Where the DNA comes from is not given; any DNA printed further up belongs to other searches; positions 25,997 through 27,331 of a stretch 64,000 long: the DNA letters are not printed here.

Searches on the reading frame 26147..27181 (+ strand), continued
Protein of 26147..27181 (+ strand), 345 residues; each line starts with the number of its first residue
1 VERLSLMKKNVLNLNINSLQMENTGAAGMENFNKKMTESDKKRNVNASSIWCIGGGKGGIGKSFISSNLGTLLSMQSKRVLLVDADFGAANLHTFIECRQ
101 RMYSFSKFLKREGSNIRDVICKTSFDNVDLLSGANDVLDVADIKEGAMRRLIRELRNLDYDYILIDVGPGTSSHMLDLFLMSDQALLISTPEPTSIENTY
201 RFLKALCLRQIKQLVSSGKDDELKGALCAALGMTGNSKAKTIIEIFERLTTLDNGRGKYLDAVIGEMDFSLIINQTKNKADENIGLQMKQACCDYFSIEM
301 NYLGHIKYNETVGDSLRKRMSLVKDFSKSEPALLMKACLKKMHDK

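Call 84: search_protein_families(library=ncbifam, proteins=[L091:4019-4954:+, L091:4973-5650:+, L104:3953-5476:+, L100:690-1742:+], max_evalue=0.000001)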
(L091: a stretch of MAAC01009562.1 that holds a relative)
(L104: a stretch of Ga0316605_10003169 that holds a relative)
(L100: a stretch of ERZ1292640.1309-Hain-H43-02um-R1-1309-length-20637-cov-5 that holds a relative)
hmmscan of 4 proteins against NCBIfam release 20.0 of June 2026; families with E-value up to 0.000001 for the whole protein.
L091:4019-4954:+ (312 aa): 10 families
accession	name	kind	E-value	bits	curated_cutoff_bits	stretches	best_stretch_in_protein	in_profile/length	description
TIGR01968.1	minD_bact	equivalog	1.6e-20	73.6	212.9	1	19-176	2-158/261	septum site-determining protein MinD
TIGR01969.1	minD_arch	subfamily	8.1e-20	71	201.75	1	22-177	4-156/251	cell division ATPase MinD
NF008079.0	PRK10818.1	equivalog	6.8e-12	45.3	508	1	19-173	3-157/270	septum site-determining protein MinD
TIGR03018.1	pepcterm_TyrKin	hypoth_equivalog_domain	2.4e-11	43.4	230.65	1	17-125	34-143/207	XrtA-associated tyrosine autokinase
TIGR01007.1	eps_fam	subfamily_domain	9.9e-11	41.6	108.05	1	8-136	6-134/204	polysaccharide biosynthesis tyrosine autokinase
NF041136.1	MrpORP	equivalog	1.2e-10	41.3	450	1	23-69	10-56/365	iron-sulfur cluster carrier protein MrpORP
NF047398.1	AAA_KGGVGR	domain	1.8e-09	38.2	90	1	19-87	3-73/190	KGGVGR-motif variant AAA ATPase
TIGR03371.1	cellulose_yhjQ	equivalog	5.3e-08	32.6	157.85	1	21-80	4-63/246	cellulose biosynthesis protein BcsQ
NF008669.0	PRK11670.1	equivalog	2.8e-07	29.8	348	0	19-68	108-157/369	iron-sulfur cluster carrier protein ApbC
TIGR03453.1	partition_RepA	equivalog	5.8e-07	28.7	348.45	1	15-104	101-196/387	plasmid partitioning protein RepA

L091:4973-5650:+ (226 aa): 4 families
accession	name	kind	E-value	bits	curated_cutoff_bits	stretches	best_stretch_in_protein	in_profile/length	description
TIGR02349.1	DnaJ_bact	equivalog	6.8e-10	38.9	377.2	1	6-132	1-127/354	molecular chaperone DnaJ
NF041534.1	rodZ_Strepcoccus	equivalog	1.1e-09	37.9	375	1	150-217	7-74/275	cytoskeleton protein RodZ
NF010892.0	PRK14299.1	equivalog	3e-08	33.2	392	1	4-75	3-68/291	chaperone protein DnaJ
NF050028.1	CldAdptActJ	equivalog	1.7e-07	31.6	150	1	6-72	3-69/93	cold adaptation protein ActJcold adaptation protein ActJ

L104:3953-5476:+ (508 aa): 5 families
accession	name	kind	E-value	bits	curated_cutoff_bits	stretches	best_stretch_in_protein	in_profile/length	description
TIGR01969.1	minD_arch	subfamily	6.6e-19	68.1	201.75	1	7-154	1-145/251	cell division ATPase MinD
TIGR01968.1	minD_bact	equivalog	4.6e-15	55.7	212.9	1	7-56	2-51/261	septum site-determining protein MinD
NF041534.1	rodZ_Strepcoccus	equivalog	6e-12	45.3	375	1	433-497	7-71/275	cytoskeleton protein RodZ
TIGR03371.1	cellulose_yhjQ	equivalog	1.3e-11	44.4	157.85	1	8-160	3-157/246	cellulose biosynthesis protein BcsQ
NF041136.1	MrpORP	equivalog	3.6e-07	29.8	450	0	8-159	7-158/365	iron-sulfur cluster carrier protein MrpORP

L100:690-1742:+ (351 aa): 9 families
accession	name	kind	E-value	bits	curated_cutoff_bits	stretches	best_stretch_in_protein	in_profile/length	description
TIGR01969.1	minD_arch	subfamily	1.8e-17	63.3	201.75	1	53-206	4-154/251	cell division ATPase MinD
TIGR01968.1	minD_bact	equivalog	1.2e-15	57.5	212.9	1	51-204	3-155/261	septum site-determining protein MinD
NF008079.0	PRK10818.1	equivalog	1.2e-12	47.7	508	1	51-204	4-157/270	septum site-determining protein MinD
NF041136.1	MrpORP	equivalog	4.7e-11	42.6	450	1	46-101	3-57/365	iron-sulfur cluster carrier protein MrpORP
TIGR03018.1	pepcterm_TyrKin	hypoth_equivalog_domain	6.9e-10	38.6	230.65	1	53-162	39-149/207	XrtA-associated tyrosine autokinase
NF008669.0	PRK11670.1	equivalog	8.5e-10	38.1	348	1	49-173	107-228/369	iron-sulfur cluster carrier protein ApbC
TIGR03371.1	cellulose_yhjQ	equivalog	1.1e-08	34.8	157.85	1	53-155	5-105/246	cellulose biosynthesis protein BcsQ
TIGR01007.1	eps_fam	subfamily_domain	1e-07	31.7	108.05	1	51-168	19-135/204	polysaccharide biosynthesis tyrosine autokinase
NF047398.1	AAA_KGGVGR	domain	2.3e-07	31.3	90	0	51-98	4-51/190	KGGVGR-motif variant AAA ATPase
